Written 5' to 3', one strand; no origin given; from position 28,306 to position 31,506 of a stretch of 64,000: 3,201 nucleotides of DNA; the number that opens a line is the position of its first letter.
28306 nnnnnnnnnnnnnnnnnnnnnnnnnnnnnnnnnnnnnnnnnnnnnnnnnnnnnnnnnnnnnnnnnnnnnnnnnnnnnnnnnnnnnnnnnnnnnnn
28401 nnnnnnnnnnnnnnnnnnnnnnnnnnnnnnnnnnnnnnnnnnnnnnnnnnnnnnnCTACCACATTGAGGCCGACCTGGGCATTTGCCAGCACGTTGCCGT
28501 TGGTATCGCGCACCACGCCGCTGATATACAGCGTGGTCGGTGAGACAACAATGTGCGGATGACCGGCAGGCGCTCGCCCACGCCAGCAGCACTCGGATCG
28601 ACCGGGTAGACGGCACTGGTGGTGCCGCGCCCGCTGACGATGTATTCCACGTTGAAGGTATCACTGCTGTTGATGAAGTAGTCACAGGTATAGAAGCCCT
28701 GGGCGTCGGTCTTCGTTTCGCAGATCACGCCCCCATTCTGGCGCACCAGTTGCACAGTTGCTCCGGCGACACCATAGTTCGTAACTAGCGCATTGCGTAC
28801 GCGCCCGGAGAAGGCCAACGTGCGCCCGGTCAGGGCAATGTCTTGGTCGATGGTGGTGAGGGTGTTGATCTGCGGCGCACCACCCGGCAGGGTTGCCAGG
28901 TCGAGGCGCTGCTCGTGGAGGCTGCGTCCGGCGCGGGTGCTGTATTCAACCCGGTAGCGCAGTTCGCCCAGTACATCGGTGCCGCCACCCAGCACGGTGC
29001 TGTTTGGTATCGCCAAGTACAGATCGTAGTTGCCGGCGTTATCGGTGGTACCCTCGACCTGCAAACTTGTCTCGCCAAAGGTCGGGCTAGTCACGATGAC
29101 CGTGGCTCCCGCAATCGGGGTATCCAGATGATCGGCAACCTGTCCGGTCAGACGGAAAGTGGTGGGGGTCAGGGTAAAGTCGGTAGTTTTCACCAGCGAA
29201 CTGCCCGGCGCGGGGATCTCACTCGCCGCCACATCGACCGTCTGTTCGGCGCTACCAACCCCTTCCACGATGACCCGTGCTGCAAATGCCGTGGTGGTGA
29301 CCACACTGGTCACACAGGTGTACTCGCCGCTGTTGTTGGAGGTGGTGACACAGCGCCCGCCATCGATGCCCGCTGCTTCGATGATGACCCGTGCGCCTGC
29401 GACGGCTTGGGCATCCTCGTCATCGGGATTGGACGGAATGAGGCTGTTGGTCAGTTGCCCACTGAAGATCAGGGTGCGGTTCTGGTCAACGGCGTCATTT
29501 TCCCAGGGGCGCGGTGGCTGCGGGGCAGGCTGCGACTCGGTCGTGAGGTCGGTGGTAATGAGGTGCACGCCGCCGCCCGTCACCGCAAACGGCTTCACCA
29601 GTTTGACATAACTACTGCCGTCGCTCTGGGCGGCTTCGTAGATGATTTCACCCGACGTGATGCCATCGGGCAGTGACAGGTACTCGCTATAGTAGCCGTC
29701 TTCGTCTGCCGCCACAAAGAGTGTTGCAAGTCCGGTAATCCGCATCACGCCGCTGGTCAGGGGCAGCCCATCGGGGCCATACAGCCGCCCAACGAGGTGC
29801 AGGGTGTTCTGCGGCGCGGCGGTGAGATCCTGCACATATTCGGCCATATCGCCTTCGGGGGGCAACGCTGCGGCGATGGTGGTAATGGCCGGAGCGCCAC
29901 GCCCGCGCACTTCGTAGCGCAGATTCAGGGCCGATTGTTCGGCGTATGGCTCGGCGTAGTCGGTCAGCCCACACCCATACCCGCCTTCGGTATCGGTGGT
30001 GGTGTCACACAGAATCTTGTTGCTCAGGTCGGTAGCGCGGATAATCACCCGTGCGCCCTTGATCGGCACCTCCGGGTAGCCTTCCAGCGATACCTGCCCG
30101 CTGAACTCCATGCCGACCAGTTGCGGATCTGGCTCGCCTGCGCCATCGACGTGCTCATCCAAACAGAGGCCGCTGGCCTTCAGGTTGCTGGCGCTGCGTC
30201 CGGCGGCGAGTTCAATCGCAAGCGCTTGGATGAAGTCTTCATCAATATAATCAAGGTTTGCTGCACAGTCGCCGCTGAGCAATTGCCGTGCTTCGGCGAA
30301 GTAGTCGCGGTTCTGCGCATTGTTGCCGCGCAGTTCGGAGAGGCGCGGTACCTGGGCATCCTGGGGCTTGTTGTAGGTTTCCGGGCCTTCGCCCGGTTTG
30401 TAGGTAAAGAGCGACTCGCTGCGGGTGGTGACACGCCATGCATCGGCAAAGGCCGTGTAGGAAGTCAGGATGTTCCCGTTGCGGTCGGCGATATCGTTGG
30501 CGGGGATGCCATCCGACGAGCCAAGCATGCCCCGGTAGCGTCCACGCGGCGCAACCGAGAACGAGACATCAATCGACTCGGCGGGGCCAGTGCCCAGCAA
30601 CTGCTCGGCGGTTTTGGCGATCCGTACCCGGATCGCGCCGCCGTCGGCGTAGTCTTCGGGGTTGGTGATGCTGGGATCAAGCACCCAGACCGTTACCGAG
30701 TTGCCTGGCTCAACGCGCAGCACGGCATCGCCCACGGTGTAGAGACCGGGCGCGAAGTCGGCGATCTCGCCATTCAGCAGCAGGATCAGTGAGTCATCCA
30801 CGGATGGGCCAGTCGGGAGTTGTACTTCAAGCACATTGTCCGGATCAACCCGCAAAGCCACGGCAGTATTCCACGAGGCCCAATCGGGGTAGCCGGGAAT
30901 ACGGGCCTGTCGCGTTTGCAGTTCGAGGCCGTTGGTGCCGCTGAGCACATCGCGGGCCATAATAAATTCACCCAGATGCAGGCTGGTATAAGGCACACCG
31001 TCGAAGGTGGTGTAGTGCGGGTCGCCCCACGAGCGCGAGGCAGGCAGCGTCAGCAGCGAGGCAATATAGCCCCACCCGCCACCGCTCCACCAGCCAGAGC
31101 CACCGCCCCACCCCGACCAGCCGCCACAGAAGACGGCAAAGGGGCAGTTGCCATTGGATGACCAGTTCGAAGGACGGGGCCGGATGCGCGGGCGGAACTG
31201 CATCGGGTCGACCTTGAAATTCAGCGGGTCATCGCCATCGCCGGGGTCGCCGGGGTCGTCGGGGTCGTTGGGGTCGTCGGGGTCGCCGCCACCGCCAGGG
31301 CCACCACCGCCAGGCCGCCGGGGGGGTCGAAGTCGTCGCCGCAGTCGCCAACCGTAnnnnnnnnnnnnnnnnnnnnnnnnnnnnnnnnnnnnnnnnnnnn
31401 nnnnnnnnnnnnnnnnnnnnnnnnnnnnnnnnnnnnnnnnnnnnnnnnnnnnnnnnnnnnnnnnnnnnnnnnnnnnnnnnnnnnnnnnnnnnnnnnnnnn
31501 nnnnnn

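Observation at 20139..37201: Five consecutive large ORFs are one 17-kb gene for a roughly 5,680-residue secreted repeat protein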

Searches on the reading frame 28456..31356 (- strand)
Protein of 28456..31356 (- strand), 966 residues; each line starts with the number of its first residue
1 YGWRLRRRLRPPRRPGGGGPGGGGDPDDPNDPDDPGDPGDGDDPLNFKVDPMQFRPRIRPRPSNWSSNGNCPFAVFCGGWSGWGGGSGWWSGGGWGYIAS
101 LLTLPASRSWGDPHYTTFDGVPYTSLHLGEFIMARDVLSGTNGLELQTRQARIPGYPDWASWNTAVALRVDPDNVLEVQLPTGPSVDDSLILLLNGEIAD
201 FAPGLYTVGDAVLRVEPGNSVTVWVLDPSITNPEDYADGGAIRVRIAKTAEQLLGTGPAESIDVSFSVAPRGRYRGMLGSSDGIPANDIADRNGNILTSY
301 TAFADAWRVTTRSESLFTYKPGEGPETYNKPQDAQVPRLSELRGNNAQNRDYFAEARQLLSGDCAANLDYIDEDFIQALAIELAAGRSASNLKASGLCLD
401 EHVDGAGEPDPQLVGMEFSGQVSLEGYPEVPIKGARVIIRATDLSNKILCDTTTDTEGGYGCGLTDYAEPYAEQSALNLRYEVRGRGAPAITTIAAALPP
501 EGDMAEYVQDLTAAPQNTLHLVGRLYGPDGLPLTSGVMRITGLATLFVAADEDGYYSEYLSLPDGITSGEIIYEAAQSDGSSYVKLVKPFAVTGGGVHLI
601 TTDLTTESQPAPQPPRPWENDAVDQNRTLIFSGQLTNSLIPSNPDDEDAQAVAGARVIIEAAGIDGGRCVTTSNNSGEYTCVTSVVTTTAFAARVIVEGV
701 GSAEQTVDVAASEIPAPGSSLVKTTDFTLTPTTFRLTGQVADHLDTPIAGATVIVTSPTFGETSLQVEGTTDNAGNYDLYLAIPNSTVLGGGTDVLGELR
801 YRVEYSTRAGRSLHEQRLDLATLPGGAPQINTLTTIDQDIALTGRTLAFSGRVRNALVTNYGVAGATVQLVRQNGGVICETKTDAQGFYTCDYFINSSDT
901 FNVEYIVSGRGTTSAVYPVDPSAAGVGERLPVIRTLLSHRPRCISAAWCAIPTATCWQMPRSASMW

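Call 7: search_protein_families(library=pfam, proteins=[window:28456-31356:-], max_evalue=0.01)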
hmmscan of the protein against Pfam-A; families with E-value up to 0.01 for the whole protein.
window:28456-31356:- (966 aa): 6 families
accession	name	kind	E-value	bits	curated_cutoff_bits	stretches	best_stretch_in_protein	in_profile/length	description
PF13620.12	CarboxypepD_reg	-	1.1e-13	51.8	32.3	2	850-903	3-54/82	Carboxypeptidase regulatory-like domain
PF00094.30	VWD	-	5.4e-07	30.5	22.9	1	110-293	4-154/156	von Willebrand factor type D domain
PF11974.14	bMG3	-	3.1e-06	27.5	34.9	1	855-910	20-75/103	Bacterial alpha-2-macroglobulin MG3 domain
PF13715.12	CarbopepD_reg_2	-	0.00038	20.9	32.2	0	736-780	1-39/88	CarboxypepD_reg-like domain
PF17210.9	SdrD_B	-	0.00057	20.5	29.7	1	860-897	21-58/112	SdrD B-like domain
PF17789.7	MG4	-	0.0037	17.9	24.7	0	733-785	15-64/95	Macroglobulin domain MG4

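Call 42: find_related_loci(query=window:28456-31203:-, collection=metagenome_contigs, flank=10000)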
Query window:28456-31203:- (915 aa) in metagenome_contigs; peptide patterns used: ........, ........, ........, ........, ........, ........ (x = any residue, [..] = any of these).
63 stretches matched a pattern, but none encodes a relative of the query by tblastn (E <= 1e-3).

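Call 79: search_protein_families(library=ncbifam, proteins=[window:28456-31356:-], max_evalue=0.001)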
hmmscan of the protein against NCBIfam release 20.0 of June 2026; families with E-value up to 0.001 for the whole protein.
window:28456-31356:- (966 aa): 0 families

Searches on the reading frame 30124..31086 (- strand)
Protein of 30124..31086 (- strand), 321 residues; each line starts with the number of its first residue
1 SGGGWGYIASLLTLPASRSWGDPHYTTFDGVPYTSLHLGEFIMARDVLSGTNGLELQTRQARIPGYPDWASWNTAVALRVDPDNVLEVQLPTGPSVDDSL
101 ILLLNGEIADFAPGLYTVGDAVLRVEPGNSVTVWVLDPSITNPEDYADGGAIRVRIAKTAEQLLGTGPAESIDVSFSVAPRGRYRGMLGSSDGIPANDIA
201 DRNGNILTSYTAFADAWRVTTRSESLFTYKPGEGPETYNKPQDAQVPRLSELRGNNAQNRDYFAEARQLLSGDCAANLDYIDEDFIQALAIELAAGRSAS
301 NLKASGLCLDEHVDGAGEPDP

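Call 82: search_solved_structures(query=window:30124-31086:-, max_evalue=1, show_alignments=2)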
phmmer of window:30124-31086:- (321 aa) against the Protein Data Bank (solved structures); distinct sequences matched with E-value up to 1: 24.
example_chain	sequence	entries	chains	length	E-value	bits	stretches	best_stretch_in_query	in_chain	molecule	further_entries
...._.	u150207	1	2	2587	1.4e-11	47.5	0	16-44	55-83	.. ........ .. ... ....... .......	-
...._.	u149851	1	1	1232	9.5e-06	28.3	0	16-44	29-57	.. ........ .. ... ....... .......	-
8oes_A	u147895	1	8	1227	5.2e-05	25.9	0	14-49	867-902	Mucin-5B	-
9gvj_A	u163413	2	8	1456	0.0001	24.9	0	171-222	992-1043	Mucin-5AC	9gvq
7pov_A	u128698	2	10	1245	0.0017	20.9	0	166-221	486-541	Mucin-2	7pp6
7a5o_A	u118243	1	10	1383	0.0025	20.4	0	166-221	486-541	Mucin-2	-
8qsp_A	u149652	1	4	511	0.0034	19.9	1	171-222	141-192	Mucin-5AC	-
8r1z_A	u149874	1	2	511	0.0034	19.9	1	171-222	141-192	Mucin-5AC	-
8r1u_A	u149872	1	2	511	0.0034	19.9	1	171-222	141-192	Mucin-5AC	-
6tm2_A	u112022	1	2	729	0.0045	19.5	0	166-221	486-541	Mucin-2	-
8qtb_A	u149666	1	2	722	0.0056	19.2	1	171-222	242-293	Mucin-5AC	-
8qtv_A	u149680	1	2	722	0.0056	19.2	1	171-222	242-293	Mucin-5AC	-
8oer_C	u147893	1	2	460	0.013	18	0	13-49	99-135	Mucin-5B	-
7qcn_A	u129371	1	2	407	0.037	16.5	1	19-44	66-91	Mucin-2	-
7qcl_A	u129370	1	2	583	0.069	15.6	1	19-44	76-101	Mucin-2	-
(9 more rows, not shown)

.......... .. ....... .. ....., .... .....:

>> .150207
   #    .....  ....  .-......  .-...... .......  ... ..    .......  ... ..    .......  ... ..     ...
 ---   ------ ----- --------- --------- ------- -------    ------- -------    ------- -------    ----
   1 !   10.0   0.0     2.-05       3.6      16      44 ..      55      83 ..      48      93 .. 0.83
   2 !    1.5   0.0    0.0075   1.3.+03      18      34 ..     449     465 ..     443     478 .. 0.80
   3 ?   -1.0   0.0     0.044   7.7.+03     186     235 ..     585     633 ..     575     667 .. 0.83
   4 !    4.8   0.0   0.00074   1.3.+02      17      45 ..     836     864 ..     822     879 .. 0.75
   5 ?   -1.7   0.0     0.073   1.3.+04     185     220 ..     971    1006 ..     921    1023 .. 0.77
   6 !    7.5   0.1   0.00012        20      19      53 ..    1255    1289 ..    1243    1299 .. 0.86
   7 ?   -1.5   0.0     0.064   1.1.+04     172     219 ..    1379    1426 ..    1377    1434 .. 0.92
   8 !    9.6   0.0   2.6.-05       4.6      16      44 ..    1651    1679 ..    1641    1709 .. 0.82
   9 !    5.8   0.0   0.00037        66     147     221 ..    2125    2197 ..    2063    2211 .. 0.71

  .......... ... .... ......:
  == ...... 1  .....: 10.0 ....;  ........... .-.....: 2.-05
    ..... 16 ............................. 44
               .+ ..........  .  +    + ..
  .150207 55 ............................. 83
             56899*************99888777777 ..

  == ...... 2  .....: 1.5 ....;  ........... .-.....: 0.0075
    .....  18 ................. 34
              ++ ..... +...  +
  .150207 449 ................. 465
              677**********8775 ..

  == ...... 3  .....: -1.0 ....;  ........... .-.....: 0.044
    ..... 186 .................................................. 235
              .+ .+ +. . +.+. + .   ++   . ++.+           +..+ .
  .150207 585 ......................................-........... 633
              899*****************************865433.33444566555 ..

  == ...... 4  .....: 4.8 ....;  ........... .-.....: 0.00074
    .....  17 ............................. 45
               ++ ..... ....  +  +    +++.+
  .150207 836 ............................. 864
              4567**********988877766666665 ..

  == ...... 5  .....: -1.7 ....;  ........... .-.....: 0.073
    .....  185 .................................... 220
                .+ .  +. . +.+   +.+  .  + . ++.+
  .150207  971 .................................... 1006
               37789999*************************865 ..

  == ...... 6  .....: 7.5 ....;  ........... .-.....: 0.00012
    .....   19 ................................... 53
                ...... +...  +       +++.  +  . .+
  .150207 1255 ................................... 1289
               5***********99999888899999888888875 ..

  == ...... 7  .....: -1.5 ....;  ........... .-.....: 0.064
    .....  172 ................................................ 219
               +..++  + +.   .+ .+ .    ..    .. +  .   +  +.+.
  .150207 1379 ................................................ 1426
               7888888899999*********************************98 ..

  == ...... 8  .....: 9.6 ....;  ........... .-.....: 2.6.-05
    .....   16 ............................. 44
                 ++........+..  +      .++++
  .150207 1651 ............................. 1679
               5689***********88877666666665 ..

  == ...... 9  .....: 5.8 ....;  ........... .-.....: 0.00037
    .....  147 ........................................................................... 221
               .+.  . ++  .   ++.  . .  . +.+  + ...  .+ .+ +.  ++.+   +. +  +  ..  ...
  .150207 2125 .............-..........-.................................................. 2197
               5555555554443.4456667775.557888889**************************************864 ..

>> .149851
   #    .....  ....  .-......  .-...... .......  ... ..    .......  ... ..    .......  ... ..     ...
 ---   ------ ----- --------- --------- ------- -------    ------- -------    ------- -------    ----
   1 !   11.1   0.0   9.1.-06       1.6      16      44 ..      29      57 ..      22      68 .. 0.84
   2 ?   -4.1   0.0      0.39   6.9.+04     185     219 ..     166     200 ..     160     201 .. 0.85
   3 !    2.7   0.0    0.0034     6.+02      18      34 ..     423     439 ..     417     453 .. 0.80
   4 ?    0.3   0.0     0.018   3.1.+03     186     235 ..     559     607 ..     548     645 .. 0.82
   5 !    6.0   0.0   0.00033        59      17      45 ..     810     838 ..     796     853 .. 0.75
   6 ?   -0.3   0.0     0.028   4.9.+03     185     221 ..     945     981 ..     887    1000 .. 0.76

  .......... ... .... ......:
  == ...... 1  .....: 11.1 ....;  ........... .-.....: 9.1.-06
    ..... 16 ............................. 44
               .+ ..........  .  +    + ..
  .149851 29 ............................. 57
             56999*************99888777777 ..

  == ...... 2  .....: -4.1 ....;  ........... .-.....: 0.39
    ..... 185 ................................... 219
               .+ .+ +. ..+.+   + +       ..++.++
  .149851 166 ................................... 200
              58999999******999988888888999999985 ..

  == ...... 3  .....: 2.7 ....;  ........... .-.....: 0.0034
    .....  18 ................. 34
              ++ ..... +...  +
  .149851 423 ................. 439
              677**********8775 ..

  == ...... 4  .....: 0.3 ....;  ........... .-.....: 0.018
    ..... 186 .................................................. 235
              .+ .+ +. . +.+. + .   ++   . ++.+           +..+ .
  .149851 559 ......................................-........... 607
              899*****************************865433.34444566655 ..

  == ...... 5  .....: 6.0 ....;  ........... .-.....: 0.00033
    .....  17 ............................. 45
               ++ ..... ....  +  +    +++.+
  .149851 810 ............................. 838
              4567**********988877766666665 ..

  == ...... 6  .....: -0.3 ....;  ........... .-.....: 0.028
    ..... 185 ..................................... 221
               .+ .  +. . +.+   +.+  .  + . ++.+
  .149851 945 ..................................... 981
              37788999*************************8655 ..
